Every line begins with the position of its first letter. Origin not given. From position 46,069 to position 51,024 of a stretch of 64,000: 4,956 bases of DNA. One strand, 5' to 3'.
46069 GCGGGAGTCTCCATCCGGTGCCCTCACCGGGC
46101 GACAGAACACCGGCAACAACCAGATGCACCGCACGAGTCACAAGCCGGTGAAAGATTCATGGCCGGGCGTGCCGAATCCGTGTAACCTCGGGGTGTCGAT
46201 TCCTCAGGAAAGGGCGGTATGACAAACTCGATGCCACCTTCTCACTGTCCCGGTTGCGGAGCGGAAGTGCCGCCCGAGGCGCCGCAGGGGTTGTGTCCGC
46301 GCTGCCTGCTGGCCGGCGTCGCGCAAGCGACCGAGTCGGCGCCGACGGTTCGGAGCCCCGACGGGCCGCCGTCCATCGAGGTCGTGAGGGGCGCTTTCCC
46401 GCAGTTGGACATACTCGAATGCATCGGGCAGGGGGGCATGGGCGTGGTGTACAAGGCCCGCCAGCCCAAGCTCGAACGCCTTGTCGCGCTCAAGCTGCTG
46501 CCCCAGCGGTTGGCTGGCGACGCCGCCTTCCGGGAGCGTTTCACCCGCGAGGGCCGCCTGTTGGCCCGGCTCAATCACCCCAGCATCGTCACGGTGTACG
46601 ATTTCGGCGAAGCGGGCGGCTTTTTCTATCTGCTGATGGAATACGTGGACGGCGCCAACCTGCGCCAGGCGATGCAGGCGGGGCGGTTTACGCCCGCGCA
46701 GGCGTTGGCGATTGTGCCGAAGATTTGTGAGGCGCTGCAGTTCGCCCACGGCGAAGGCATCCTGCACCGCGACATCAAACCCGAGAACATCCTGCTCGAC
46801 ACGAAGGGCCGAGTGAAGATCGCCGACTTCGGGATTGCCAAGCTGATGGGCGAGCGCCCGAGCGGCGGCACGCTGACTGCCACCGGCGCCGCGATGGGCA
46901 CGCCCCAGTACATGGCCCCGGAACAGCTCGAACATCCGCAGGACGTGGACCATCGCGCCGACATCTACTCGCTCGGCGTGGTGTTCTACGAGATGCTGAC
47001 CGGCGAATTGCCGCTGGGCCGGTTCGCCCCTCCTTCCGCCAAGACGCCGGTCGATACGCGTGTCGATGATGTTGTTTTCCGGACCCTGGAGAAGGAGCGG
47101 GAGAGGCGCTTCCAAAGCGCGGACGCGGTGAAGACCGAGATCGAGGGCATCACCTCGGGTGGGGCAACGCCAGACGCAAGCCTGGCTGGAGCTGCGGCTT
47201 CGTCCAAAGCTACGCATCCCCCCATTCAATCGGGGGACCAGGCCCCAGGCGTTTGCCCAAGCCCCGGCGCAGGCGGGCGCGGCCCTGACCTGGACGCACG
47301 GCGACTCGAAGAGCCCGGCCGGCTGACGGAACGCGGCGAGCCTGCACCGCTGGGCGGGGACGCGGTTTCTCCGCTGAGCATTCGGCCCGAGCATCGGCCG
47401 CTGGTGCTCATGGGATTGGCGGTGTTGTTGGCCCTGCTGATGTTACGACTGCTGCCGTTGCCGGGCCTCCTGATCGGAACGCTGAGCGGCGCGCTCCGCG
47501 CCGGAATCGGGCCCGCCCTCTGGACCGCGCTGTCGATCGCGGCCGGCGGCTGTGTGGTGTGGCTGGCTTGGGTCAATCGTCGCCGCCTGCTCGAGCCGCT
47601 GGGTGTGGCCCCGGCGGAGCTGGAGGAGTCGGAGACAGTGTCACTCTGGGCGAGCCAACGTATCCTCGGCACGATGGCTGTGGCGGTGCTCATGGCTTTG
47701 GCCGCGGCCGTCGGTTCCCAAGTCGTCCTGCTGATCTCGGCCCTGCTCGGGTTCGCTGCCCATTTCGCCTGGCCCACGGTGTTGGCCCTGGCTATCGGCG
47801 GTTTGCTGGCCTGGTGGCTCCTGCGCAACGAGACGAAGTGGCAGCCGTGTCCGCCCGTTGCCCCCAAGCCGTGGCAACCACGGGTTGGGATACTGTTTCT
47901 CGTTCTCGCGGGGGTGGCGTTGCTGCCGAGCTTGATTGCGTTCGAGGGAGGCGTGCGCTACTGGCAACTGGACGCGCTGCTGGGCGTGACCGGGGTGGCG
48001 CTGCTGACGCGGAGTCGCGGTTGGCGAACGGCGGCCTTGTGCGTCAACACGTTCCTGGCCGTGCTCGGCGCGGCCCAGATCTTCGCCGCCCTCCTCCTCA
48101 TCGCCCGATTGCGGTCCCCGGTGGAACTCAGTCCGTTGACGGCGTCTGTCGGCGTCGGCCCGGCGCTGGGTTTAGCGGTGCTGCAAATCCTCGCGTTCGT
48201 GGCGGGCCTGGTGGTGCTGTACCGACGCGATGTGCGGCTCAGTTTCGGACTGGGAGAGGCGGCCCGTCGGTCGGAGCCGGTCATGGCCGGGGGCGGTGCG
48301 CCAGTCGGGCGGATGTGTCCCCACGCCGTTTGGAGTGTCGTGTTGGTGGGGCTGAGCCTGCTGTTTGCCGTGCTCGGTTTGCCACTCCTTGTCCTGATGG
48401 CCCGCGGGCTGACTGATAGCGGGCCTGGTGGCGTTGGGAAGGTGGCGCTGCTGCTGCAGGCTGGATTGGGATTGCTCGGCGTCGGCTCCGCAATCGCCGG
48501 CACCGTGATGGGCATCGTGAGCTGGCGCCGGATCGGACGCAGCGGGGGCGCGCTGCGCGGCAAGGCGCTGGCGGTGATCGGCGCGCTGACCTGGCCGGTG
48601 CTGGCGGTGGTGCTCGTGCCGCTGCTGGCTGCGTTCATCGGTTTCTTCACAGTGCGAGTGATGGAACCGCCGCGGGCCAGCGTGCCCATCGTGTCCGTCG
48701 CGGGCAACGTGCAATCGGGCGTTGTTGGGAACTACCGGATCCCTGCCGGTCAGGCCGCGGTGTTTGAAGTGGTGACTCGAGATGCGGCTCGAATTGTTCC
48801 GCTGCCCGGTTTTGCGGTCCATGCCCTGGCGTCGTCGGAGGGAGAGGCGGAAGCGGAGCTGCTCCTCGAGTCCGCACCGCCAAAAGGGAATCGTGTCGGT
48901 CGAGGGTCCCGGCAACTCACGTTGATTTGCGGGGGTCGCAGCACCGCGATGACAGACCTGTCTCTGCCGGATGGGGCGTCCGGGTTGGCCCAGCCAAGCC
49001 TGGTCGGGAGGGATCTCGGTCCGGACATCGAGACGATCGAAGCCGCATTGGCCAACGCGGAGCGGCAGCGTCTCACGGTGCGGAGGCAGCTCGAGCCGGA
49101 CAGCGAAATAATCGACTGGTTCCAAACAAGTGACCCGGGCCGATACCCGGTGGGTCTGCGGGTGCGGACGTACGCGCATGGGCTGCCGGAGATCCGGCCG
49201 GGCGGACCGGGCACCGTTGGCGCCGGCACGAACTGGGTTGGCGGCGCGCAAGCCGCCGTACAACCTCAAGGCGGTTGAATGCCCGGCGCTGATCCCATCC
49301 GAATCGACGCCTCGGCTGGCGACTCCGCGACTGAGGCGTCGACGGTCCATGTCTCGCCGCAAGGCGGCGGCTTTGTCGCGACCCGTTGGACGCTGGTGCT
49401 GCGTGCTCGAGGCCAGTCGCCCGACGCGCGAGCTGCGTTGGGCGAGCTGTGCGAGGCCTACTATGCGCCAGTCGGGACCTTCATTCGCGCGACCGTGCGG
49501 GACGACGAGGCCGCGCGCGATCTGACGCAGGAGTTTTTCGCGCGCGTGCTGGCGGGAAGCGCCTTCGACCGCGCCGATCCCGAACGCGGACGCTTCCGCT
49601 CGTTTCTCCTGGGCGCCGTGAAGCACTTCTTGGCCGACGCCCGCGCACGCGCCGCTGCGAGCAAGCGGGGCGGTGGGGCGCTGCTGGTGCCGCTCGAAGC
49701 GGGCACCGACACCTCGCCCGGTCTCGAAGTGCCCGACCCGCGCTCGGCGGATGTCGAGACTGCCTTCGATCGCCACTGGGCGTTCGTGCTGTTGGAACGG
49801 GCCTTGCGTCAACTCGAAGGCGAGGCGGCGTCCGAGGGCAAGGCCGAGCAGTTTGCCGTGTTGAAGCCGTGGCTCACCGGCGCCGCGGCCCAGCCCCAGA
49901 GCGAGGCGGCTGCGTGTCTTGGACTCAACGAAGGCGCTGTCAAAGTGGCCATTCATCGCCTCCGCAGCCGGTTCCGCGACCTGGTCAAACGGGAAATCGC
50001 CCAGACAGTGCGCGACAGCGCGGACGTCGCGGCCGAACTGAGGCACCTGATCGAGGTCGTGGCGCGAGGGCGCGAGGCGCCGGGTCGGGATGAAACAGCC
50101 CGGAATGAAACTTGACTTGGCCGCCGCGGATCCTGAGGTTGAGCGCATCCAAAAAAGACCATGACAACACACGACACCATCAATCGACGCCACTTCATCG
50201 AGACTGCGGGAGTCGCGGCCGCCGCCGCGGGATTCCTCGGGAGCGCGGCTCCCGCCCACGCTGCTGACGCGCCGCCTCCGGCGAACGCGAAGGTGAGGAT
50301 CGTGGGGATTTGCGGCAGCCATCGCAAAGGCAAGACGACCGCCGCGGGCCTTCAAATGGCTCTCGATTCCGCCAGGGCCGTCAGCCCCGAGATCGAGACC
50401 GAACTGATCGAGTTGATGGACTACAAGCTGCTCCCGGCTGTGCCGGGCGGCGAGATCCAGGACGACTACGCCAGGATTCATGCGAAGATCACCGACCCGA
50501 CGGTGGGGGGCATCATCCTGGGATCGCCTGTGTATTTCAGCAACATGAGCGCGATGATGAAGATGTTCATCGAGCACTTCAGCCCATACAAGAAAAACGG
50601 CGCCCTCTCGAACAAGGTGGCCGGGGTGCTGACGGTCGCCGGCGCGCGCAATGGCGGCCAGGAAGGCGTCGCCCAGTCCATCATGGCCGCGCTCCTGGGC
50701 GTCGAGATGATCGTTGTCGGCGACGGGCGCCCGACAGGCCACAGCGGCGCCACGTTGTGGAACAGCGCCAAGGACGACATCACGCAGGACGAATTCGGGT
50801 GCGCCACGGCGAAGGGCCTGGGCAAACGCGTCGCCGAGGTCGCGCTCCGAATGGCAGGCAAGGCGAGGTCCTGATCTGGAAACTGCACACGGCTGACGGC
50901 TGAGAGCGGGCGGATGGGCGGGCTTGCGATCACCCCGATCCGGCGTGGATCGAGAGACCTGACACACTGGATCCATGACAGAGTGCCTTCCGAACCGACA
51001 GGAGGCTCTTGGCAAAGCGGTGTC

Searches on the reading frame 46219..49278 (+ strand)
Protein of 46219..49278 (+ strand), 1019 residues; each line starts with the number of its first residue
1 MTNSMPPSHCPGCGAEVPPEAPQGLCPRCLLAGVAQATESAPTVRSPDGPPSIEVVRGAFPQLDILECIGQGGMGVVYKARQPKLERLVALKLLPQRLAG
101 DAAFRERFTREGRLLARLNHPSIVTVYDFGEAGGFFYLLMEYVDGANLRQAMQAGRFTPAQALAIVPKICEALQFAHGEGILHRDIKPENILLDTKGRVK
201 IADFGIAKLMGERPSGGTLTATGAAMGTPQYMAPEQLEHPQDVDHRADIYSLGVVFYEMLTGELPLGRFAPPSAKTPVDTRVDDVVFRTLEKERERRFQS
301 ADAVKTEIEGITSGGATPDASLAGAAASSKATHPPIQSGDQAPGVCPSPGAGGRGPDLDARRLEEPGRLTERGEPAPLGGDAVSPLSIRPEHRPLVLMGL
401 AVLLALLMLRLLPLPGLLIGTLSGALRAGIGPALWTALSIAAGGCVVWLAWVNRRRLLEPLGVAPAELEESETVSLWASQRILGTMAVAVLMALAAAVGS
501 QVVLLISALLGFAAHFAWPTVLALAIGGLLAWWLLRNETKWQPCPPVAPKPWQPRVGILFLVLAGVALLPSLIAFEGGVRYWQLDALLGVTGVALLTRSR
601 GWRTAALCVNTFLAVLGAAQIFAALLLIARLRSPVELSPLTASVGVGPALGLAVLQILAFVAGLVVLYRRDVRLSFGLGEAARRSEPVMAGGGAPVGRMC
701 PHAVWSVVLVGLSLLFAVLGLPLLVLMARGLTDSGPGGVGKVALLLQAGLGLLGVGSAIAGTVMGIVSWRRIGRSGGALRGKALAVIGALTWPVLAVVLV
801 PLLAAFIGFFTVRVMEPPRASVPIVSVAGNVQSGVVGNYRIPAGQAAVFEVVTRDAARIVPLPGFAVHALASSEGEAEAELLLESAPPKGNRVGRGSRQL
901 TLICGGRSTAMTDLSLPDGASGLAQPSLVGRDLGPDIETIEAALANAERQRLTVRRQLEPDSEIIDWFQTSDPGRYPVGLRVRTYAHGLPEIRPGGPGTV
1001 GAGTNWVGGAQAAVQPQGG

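Call 70: search_protein_families(library=pfam, proteins=[window:46219-49278:+], max_evalue=0.00001)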
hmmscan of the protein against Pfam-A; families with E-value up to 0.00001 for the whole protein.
window:46219-49278:+ (1019 aa): 2 families
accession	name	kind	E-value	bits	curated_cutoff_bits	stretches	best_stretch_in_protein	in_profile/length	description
PF00069.31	Pkinase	-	2.5e-53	181.6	31.7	1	66-267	4-198/263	Protein kinase domain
PF07714.23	PK_Tyr_Ser-Thr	-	3.4e-33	115.5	23.1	1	65-271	3-210/258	Protein tyrosine and serine/threonine kinase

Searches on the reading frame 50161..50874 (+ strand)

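Call 70: search_protein_families(library=pfam, proteins=[window:50161-50874:+], max_evalue=0.00001)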
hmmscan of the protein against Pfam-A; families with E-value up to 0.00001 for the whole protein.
window:50161-50874:+ (237 aa): 1 family
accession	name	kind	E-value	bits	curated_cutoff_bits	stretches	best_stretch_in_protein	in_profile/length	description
PF03358.20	FMN_red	-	3.8e-25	88.7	24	1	46-189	2-143/152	NADPH-dependent FMN reductase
